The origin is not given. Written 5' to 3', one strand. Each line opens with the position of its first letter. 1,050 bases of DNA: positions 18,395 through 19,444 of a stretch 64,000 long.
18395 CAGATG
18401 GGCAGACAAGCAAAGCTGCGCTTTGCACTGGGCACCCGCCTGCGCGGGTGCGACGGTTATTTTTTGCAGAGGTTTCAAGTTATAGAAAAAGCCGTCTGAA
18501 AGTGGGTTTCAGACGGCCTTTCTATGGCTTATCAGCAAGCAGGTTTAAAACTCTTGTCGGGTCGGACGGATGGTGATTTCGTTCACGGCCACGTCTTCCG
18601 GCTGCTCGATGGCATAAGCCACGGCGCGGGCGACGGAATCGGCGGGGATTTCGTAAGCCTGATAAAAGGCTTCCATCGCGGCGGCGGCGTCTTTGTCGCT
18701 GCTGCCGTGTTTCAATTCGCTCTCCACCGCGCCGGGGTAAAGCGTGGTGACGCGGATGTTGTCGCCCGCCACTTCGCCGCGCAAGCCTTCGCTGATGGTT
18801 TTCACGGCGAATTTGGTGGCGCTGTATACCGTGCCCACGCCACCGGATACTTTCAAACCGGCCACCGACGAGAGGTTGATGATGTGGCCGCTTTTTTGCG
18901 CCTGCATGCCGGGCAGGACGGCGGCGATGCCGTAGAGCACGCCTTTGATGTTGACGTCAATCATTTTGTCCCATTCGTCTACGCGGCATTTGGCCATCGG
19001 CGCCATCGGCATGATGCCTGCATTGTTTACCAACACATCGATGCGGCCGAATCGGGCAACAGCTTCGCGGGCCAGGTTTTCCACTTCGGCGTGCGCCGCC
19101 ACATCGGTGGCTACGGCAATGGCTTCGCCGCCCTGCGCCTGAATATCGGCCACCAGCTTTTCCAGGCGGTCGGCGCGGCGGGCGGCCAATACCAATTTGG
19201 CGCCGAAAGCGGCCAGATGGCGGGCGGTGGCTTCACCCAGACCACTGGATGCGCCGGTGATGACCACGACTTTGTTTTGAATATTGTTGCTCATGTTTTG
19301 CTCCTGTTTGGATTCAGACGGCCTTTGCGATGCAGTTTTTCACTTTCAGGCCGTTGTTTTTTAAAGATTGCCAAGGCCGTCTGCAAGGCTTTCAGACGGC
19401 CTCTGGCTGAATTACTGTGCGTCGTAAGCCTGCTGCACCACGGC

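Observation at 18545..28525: LysR-associated accessory cluster of redox and electrophile-detoxification enzymes, punctuated by MITEs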

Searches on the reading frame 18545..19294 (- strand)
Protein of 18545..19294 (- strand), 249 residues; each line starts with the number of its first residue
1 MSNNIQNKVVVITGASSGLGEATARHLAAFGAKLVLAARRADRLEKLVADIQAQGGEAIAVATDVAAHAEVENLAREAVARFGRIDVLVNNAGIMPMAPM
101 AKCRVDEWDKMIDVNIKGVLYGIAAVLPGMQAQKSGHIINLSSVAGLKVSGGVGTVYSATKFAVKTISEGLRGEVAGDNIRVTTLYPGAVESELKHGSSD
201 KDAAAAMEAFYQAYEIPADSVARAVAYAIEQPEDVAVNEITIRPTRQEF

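Call 3: search_protein_families(library=pfam, proteins=[window:18545-19294:-])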
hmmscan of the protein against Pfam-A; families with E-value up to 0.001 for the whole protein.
window:18545-19294:- (249 aa): 4 families
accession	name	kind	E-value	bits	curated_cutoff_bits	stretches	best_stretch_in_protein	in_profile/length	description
PF00106.31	adh_short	-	4.4e-59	199.7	26.6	1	8-200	1-192/195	short chain dehydrogenase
PF13561.12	adh_short_C2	-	2.9e-40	138.8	27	1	14-227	1-215/236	Enoyl-(Acyl carrier protein) reductase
PF08659.16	KR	-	2.5e-16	60.6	22.6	1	10-161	3-153/180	KR domain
PF23441.1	SDR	-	0.00025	21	27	1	2-202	2-206/258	SDR-like rossmann domain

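Call 17: list_cluster_members(proteins=[window:18545-19294:-, window:19412-20125:-, window:20301-21335:-, window:21611-22297:-, window:22486-23532:-, window:23667-24233:-, window:24879-25304:-, window:26594-27610:-, window:27812-28525:+, window:29886-30995:-])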
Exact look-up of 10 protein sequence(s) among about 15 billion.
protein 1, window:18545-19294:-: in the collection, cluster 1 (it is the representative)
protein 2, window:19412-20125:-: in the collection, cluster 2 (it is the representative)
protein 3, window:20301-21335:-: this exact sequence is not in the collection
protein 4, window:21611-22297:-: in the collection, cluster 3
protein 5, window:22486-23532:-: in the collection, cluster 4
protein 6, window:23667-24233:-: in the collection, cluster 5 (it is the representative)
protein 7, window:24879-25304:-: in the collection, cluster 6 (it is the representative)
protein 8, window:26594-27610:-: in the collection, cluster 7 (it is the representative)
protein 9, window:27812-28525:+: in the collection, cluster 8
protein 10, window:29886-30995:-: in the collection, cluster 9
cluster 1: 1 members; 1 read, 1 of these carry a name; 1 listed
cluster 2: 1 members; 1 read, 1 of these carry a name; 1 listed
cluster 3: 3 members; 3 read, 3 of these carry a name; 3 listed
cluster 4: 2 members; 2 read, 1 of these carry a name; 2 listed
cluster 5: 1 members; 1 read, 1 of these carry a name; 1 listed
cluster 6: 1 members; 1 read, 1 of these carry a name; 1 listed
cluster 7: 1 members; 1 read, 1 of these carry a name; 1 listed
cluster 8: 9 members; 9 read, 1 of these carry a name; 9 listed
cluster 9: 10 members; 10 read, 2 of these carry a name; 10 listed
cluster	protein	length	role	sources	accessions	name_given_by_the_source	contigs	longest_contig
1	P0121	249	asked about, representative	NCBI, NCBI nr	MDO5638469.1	MAG: SDR family oxidoreductase [Neisseria sp.] | SDR family oxidoreductase [Neisseria sp.]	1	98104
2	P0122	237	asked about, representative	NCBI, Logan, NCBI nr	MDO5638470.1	MAG: carboxymuconolactone decarboxylase family protein [Neisseria sp.] | carboxymuconolactone decarboxylase family protein [Neisseria sp.]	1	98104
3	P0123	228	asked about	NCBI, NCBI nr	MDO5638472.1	MAG: type 1 glutamine amidotransferase domain-containing protein [Neisseria sp.] | type 1 glutamine amidotransferase domain-containing protein [Neisseria sp.]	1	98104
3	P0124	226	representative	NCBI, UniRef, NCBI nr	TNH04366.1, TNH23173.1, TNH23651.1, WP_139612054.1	type 1 glutamine amidotransferase domain-containing protein [Testudinibacter sp. TR-2022] | type 1 glutamine amidotransferase domain-containing protein n=1 Tax=Testudinibacter sp. ...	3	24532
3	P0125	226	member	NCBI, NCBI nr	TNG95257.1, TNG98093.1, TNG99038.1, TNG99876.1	type 1 glutamine amidotransferase domain-containing protein [Pasteurellaceae bacterium ...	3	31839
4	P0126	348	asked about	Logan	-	-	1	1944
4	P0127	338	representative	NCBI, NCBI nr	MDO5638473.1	MAG: aminotransferase class I/II-fold pyridoxal phosphate-dependent enzyme [Neisseria sp.] | aminotransferase class I/II-fold pyridoxal phosphate-dependent enzyme [Neisseria sp.]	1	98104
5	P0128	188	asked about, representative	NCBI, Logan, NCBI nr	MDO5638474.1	MAG: NAD(P)H-dependent oxidoreductase [Neisseria sp.] | NAD(P)H-dependent oxidoreductase [Neisseria sp.]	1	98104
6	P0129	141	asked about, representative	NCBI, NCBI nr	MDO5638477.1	MAG: antibiotic biosynthesis monooxygenase [Neisseria sp.] | antibiotic biosynthesis monooxygenase [Neisseria sp.]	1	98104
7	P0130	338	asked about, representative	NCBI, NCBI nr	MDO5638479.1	MAG: alpha/beta hydrolase [Neisseria sp.] | alpha/beta hydrolase [Neisseria sp.]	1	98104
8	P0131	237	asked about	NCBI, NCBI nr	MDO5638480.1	MAG: pirin family protein [Neisseria sp.] | pirin family protein [Neisseria sp.]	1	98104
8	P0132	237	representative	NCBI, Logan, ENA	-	-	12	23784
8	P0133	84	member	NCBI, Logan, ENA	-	-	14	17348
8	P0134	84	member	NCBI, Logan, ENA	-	-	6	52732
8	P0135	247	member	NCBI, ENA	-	-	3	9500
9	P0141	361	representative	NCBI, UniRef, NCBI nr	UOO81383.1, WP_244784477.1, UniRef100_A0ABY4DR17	rRNA pseudouridine synthase [Uruburuella testudinis] | Pseudouridine synthase n=1 Tax=Uruburuella testudinis TaxID=1282863 RepID=A0ABY4DR17_9NEIS | pseudouridine synthase [Uruburuella testudinis]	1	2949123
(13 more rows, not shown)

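Call 20: find_encoding_contigs(protein=P0141, flank=10000, max_places=3)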
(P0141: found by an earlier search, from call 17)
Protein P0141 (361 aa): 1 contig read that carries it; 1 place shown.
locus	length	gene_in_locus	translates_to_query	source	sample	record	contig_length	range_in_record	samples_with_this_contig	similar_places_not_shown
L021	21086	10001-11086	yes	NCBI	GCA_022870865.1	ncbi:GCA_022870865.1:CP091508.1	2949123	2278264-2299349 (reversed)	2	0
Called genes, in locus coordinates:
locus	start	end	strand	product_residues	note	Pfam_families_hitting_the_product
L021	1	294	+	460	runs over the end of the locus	PF00860:Xan_ur_permease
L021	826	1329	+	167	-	PF03449:GreA_GreB_N, PF01272:GreA_GreB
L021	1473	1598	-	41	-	PF00444:Ribosomal_L36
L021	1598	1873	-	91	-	PF01197:Ribosomal_L31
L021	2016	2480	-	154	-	PF00300:His_Phos_1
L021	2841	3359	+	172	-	PF04345:Chor_lyase (weak)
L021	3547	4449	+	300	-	PF01040:UbiA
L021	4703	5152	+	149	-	PF00359:PTS_EIIA_2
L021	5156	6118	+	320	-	PF02603:Hpr_kinase_N, PF07475:Hpr_kinase_C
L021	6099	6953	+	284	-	PF03668:RapZ-like_N, PF22740:PapZ_C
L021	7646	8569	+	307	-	PF01926:MMR_HSR1, PF02421:FeoB_N (weak)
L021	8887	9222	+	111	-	-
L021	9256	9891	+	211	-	PF04079:SMC_ScpB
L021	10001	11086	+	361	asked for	PF01479:S4, PF00849:PseudoU_synth_2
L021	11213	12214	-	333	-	PF00490:ALAD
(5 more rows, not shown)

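Call 23: find_encoding_contigs(protein=P0132, flank=10000, max_places=6)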
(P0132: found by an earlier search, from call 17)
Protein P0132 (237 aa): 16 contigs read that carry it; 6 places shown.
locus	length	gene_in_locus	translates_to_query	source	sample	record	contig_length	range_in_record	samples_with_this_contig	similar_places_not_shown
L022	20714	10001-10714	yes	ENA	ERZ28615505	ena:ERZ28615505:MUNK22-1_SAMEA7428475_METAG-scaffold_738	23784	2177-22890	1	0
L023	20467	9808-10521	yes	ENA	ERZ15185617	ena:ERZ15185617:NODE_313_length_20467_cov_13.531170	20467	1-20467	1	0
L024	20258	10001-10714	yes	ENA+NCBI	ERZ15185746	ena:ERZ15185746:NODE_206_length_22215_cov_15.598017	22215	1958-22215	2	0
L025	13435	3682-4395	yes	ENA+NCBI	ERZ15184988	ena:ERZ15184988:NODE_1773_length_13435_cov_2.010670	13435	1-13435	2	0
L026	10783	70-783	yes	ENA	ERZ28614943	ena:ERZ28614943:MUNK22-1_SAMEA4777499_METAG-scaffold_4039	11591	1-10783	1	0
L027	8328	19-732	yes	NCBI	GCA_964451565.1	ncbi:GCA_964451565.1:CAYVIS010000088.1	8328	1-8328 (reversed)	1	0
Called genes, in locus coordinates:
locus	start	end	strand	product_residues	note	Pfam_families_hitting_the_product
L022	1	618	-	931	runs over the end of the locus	?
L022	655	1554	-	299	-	PF00691:OmpA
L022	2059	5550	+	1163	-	PF02463:SMC_N, PF13304:AAA_21 (weak), PF13555:AAA_29 (faint), PF06470:SMC_hinge (faint), PF02463:SMC_N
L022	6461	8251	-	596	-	PF00682:HMGL-like, PF22617:HCS_D2, PF08502:LeuA_dimer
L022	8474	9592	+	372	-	PF05175:MTS, PF13489:Methyltransf_23 (faint), PF06325:PrmA, PF01170:UPF0020 (weak), PF08241:Methyltransf_11 (weak), PF08242:Methyltransf_12 (weak), PF13649:Methyltransf_25 (weak)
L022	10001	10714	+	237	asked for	PF02678:Pirin, PF17954:Pirin_C_2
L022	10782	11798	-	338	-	PF00135:COesterase, PF10340:Say1_Mug180 (weak), PF20434:BD-FAE, PF07859:Abhydrolase_3, PF12697:Abhydrolase_6 (weak)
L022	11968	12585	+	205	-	PF09335:VTT_dom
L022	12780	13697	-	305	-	PF03180:Lipoprotein_9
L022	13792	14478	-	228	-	PF00528:BPD_transp_1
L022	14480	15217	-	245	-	PF00005:ABC_tran, PF13304:AAA_21 (weak)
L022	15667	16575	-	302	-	PF01297:ZnuA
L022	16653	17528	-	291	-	PF00950:ABC-3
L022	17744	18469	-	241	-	PF00005:ABC_tran, PF13555:AAA_29 (weak), PF13304:AAA_21 (faint)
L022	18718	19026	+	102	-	PF10052:DUF2288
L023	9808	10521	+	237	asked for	PF02678:Pirin, PF17954:Pirin_C_2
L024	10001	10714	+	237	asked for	PF02678:Pirin, PF17954:Pirin_C_2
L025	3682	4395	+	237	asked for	PF02678:Pirin, PF17954:Pirin_C_2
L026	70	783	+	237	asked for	PF02678:Pirin, PF17954:Pirin_C_2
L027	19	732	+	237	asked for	PF02678:Pirin, PF17954:Pirin_C_2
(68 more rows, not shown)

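Call 29: search_protein_families(library=ncbifam, proteins=[window:18545-19294:-], max_evalue=0.00001)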
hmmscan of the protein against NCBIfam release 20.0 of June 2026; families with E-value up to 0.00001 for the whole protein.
window:18545-19294:- (249 aa): 220 families (the best 25 are shown)
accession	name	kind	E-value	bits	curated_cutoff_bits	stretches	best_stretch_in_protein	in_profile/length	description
NF004825.0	PRK06181.1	equivalog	2.2e-53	181.2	215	1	4-235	3-234/268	SDR family oxidoreductase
NF005559.1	PRK07231.1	subfamily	1.2e-51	175.6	215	1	5-227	2-223/249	glucose 1-dehydrogenase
NF005672.0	PRK07454.1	equivalog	6.7e-51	172.8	234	1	6-245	5-237/241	SDR family oxidoreductase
NF005806.0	PRK07666.1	equivalog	1.4e-49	168.6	286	1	2-199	2-198/239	3-ketoacyl-ACP reductase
NF005594.0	PRK07326.1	equivalog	1.6e-49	168.6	271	1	4-247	3-234/237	SDR family oxidoreductase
NF038213.1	SDR_TniO_fam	equivalog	4.6e-49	167.1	300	1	7-247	2-249/249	SDR family oxidoreductase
NF005495.0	PRK07109.1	subfamily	5.9e-48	163.8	264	1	3-232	4-231/334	SDR family oxidoreductase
NF005878.0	PRK07825.1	subfamily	2.5e-47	161.6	287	1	2-233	4-221/278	short chain dehydrogenase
NF004843.0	PRK06194.1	equivalog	2.6e-47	161.6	308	1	4-236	3-238/295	hypothetical protein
NF052558.1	MBtsdlDhBudC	equivalog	1.6e-46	158.9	270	1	6-220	2-210/250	meso-2,3-butanediol dehydrogenase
NF004198.0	PRK05653.1-3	equivalog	3.1e-46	157.8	296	1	4-227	4-226/248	3-oxoacyl-ACP reductase FabG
NF007829.0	PRK10538.1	equivalog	3.5e-46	157.6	411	1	9-249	2-240/248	bifunctional NADP-dependent 3-hydroxy acid dehydrogenase/3-hydroxypropionate dehydrogenase YdfG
NF009466.0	PRK12826.1-2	subfamily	4.3e-46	157.4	222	1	6-228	2-225/248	3-oxoacyl-ACP reductase FabG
NF005681.0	PRK07478.1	subfamily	3.4e-45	154.4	267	1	4-211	3-212/254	SDR family oxidoreductase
NF004818.0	PRK06172.1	equivalog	2.2e-44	151.7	336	1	1-210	1-212/253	SDR family oxidoreductase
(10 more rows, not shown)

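Call 33: find_encoding_contigs(protein=P0125, flank=10000, max_places=4)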
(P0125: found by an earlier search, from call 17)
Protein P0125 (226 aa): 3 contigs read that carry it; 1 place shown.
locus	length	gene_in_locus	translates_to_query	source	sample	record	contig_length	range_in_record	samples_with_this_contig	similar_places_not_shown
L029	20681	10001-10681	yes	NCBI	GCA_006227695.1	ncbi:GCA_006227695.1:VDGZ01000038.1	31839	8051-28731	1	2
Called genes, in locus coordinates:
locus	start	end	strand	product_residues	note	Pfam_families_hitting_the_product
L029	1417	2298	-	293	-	-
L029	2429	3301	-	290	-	PF09346:SMI1_KNR4 (weak), PF14568:SUKH_6 (faint), PF09346:SMI1_KNR4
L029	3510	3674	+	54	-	PF07110:EthD (weak)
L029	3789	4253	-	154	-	PF13577:SnoaL_4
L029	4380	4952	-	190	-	PF05368:NmrA, PF13460:NAD_binding_10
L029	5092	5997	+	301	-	PF00126:HTH_1, PF03466:LysR_substrate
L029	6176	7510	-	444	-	PF00753:Lactamase_B, PF14863:Alkyl_sulf_dimr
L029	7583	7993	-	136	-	PF02566:OsmC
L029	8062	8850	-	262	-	PF13417:GST_N_3 (weak), PF10568:Tom37, PF17172:GST_N_4, PF17171:GST_C_6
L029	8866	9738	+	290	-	PF00126:HTH_1, PF03466:LysR_substrate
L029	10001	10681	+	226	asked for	PF01965:DJ-1_PfpI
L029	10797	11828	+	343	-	PF04909:Amidohydro_2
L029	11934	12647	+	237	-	PF02627:CMD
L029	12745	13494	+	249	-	PF00106:adh_short, PF08659:KR, PF13561:adh_short_C2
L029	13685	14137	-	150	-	PF00903:Glyoxalase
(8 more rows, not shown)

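Call 82: search_solved_structures(query=window:18545-19294:-, max_evalue=1e-25)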
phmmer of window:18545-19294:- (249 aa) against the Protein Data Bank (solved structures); distinct sequences matched with E-value up to 1e-25: 82 (the best 60 are shown).
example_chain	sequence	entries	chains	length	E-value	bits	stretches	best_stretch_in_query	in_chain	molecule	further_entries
3tfo_A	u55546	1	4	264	4e-67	229.1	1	5-246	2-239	putative 3-oxoacyl-(acyl-carrier-protein) reductase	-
2jah_A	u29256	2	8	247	3.4e-46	160.7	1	3-247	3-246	CLAVULANIC ACID DEHYDROGENASE | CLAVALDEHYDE DEHYDROGENASE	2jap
3p19_A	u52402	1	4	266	2.2e-45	158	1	5-248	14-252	Putative blue fluorescent protein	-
2et6_A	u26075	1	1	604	7.6e-43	149.7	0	5-189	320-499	(3R)-hydroxyacyl-CoA dehydrogenase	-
2nwq_A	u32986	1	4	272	2.8e-36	128.2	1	8-248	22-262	Probable short-chain dehydrogenase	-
3asu_A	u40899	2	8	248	3.2e-36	128.1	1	9-248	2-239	Short-chain dehydrogenase/reductase SDR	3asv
4yae_A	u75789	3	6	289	6.4e-35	123.8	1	9-199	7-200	C alpha-dehydrogenase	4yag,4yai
3rkr_A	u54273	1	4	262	1.4e-34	122.7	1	4-246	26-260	Short chain oxidoreductase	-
4rzh_A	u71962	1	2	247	3.4e-33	118.2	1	8-196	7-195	3-oxoacyl-[acyl-carrier protein] reductase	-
4fn4_A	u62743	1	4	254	1e-31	113.4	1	4-201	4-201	Short chain dehydrogenase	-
6vsp_A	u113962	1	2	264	1.2e-31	113.1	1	4-199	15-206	2,3-butanediol dehydrogenase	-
6xew_A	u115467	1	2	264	1.2e-31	113.1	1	4-199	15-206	2,3-butanediol dehydrogenase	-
6ixj_A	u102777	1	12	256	1.7e-31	112.7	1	3-248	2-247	Sulfoacetaldehyde reductase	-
5x8h_A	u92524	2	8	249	3.2e-31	111.7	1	5-198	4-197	Short-chain dehydrogenase reductase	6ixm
3rku_A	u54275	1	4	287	3.6e-31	111.6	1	4-247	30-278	Oxidoreductase YMR226C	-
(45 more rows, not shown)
